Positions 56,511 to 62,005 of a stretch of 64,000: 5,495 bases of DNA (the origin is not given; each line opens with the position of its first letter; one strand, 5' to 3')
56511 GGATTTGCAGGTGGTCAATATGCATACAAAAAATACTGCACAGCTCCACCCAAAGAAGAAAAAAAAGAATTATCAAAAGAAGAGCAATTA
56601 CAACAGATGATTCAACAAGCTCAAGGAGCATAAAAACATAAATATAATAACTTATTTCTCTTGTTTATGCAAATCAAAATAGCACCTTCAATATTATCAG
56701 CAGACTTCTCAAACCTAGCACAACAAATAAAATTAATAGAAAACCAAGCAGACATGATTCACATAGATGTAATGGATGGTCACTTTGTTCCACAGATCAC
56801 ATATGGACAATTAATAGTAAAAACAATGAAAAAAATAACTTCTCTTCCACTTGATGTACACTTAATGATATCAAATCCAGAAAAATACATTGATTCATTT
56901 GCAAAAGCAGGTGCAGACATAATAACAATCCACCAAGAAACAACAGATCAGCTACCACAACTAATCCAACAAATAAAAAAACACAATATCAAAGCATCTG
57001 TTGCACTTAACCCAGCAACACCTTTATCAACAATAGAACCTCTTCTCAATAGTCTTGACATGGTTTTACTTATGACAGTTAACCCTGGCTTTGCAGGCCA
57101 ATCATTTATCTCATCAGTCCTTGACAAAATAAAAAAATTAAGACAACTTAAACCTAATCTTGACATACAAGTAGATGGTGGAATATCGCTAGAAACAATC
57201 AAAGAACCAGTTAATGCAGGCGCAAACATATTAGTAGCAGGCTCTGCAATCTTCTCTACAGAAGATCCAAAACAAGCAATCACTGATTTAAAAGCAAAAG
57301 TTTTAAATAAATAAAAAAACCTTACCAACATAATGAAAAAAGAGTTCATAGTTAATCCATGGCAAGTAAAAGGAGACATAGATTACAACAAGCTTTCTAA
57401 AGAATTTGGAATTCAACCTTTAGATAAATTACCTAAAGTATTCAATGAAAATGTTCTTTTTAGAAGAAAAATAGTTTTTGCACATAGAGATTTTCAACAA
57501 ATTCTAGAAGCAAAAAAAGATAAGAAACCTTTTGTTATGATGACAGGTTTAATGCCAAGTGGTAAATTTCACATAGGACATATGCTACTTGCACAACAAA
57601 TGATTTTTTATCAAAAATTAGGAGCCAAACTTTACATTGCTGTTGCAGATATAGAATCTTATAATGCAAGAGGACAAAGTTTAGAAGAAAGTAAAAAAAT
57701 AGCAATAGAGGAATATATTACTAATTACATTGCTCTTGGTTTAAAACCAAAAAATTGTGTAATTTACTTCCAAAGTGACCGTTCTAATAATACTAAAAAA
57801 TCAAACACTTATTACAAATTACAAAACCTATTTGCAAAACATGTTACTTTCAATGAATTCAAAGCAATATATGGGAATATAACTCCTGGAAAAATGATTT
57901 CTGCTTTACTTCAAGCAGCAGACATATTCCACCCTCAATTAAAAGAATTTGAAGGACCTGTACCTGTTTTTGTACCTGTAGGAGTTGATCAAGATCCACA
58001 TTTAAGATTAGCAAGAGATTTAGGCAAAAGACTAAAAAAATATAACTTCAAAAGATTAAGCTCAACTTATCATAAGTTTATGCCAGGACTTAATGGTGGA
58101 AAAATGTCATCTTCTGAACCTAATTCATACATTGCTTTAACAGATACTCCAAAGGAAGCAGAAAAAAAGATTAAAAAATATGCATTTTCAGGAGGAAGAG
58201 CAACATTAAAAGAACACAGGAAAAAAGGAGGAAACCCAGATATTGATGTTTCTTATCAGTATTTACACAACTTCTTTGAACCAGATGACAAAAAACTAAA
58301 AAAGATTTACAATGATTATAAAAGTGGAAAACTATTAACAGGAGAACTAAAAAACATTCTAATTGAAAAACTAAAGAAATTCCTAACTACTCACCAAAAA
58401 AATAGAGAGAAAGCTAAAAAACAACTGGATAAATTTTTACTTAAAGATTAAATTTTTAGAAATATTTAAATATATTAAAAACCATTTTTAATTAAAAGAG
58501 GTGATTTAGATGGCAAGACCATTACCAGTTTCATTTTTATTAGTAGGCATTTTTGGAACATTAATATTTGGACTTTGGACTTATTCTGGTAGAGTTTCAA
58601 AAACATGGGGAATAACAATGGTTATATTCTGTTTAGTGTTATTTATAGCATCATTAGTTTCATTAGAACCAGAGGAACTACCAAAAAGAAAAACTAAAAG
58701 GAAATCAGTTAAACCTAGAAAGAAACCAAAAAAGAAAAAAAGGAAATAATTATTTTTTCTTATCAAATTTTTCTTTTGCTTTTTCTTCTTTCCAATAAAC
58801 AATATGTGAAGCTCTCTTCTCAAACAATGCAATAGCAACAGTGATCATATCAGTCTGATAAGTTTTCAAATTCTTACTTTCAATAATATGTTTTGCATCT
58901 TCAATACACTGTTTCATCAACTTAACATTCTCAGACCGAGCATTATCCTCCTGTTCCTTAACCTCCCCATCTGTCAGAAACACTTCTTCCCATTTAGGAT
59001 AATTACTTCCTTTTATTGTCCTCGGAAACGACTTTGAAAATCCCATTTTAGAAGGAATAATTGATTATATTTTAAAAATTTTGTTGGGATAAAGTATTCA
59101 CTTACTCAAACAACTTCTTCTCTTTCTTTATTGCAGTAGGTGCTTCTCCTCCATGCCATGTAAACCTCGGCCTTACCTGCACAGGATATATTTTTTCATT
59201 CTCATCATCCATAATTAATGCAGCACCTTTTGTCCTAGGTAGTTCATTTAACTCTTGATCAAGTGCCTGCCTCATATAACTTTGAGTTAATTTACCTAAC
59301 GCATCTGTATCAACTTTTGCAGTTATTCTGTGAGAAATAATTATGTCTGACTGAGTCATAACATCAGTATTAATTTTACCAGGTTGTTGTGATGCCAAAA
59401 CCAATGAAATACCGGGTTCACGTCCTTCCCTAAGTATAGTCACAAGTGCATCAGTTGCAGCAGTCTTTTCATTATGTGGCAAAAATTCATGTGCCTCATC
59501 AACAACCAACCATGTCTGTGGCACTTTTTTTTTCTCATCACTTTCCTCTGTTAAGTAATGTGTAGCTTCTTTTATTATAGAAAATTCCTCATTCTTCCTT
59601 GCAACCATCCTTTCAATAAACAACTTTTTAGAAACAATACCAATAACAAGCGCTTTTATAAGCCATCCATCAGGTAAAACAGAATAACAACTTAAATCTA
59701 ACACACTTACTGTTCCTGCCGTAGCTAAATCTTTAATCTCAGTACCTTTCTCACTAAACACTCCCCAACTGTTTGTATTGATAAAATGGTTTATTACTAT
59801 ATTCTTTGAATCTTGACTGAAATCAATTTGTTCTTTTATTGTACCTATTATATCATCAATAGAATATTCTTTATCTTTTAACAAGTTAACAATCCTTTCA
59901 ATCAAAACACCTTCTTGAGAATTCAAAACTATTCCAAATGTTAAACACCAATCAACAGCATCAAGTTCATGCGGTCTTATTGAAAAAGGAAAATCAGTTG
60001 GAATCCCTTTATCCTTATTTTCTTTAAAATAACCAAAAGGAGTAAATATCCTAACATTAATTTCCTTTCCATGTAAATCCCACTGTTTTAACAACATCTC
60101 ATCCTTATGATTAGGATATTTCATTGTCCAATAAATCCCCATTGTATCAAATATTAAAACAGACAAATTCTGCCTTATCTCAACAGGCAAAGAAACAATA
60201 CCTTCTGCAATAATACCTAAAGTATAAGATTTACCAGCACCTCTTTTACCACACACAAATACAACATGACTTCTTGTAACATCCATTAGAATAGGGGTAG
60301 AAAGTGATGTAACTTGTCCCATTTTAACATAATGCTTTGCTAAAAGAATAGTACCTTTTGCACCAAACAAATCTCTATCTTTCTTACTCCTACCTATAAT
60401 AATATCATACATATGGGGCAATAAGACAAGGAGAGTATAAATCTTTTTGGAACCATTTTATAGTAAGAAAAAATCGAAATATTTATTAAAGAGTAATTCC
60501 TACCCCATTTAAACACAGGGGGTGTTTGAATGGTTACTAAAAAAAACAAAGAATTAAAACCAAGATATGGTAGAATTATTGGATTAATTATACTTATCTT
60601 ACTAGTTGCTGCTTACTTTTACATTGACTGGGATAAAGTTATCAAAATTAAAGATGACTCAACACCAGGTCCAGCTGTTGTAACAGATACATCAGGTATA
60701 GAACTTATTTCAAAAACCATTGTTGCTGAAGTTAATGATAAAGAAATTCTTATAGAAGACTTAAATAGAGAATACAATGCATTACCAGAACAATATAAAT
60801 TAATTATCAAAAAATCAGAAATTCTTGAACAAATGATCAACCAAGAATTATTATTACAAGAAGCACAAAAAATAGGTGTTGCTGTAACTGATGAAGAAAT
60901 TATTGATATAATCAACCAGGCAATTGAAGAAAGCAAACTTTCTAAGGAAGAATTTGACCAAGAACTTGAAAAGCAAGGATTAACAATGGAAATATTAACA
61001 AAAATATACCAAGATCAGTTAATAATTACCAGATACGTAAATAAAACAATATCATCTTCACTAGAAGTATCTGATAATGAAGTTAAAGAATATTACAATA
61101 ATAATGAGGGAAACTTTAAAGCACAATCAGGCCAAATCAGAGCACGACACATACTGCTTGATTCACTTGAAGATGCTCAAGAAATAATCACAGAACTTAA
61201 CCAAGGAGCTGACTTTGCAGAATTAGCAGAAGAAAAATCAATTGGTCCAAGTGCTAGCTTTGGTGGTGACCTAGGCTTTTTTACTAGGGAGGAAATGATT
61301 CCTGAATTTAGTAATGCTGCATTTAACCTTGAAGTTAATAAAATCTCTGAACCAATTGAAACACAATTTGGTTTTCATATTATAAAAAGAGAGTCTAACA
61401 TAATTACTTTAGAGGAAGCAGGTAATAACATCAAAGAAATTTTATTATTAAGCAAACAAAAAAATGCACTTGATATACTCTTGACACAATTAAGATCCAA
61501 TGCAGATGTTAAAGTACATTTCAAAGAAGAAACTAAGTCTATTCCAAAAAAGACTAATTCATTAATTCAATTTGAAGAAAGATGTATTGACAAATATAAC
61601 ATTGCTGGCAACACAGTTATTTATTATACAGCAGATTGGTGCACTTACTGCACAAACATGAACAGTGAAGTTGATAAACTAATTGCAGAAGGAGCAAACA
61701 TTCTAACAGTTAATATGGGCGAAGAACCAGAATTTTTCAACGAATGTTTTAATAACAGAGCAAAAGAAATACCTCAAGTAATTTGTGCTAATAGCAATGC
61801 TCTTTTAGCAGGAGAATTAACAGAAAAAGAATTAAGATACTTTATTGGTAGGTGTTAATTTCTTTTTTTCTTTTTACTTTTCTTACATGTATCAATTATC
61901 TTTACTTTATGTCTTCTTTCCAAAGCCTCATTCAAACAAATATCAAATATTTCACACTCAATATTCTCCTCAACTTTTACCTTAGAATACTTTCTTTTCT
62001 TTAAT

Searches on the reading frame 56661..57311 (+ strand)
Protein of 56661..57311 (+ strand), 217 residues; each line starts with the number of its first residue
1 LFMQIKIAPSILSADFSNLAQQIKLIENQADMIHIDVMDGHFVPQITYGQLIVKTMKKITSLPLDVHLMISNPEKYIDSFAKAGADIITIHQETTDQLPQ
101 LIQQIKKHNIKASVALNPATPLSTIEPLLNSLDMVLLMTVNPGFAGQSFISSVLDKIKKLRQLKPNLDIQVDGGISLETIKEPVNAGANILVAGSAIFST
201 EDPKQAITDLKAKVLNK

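Call 49: search_protein_families(library=pfam, proteins=[window:56661-57311:+], max_evalue=0.00001)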
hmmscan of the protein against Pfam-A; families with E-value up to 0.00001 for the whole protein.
window:56661-57311:+ (217 aa): 2 families
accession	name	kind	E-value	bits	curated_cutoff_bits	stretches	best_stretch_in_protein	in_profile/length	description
PF00834.25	Ribul_P_3_epim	-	1e-76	257.2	21.1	1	6-198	1-198/198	Ribulose-phosphate 3 epimerase family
PF00215.30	OMPdecase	-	2.3e-06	28.1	27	0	75-207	69-218/221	Orotidine 5'-phosphate decarboxylase / HUMPS family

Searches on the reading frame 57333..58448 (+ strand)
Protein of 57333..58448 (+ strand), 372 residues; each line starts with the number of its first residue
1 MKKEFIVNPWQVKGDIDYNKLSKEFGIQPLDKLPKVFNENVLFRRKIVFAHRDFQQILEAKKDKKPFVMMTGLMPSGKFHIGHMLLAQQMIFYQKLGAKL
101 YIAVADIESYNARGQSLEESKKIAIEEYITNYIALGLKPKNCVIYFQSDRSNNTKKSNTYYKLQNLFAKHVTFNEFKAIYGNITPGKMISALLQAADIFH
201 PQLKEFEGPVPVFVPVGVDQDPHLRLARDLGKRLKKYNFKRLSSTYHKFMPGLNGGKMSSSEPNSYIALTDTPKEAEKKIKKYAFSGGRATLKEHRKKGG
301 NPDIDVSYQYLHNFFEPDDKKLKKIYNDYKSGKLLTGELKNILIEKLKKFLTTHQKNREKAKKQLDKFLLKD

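Call 49: search_protein_families(library=pfam, proteins=[window:57333-58448:+], max_evalue=0.00001)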
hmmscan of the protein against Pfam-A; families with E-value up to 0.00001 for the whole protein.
window:57333-58448:+ (372 aa): 1 family
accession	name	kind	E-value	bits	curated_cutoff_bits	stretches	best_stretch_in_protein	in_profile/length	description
PF00579.31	tRNA-synt_1b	-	2.9e-46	158.6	21.1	1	63-351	2-291/292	tRNA synthetases class I (W and Y)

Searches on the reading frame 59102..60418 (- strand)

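Call 49: search_protein_families(library=pfam, proteins=[window:59102-60418:-], max_evalue=0.00001)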
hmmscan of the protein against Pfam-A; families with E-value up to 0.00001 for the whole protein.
window:59102-60418:- (438 aa): 1 family
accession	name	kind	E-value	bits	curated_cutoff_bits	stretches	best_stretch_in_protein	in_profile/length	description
PF01935.23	DUF87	-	2e-10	41.6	23.2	1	33-215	3-169/220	Helicase HerA, central domain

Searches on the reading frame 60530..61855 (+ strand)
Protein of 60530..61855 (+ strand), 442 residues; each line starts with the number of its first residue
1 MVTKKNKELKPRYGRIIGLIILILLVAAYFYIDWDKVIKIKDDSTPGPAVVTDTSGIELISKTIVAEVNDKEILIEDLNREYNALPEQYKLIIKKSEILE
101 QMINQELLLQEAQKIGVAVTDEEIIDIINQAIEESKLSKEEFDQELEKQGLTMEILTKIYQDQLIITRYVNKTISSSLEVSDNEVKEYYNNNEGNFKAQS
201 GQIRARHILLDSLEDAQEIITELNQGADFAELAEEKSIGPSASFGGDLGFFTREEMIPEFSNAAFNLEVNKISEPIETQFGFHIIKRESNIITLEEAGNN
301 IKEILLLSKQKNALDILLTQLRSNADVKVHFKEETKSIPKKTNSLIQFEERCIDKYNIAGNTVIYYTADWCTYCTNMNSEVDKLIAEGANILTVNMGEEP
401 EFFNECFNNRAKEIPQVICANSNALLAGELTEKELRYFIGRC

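Call 49: search_protein_families(library=pfam, proteins=[window:60530-61855:+], max_evalue=0.00001)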
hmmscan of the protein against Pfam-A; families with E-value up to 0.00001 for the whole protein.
window:60530-61855:+ (442 aa): 6 families
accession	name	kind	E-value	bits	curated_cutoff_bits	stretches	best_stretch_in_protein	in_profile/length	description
PF13616.12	Rotamase_3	-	9e-22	78.3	22.5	1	199-286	12-111/116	PPIC-type PPIASE domain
PF00639.27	Rotamase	-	1.7e-21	77.4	21.7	1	214-288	20-96/97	PPIC-type PPIASE domain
PF13145.12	Rotamase_2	-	6.2e-14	53.3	27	1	180-289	1-107/121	PPIC-type PPIASE domain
PF13624.11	SurA_N_3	-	4e-13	50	27.2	1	50-167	40-159/162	SurA-like N-terminal domain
PF13623.11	SurA_N_2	-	4.3e-11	43.3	28.5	1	61-143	39-130/145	SurA-like N-terminal domain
PF09312.16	SurA_N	-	2e-08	34.9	30.8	1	74-168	25-116/118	SurA N-terminal domain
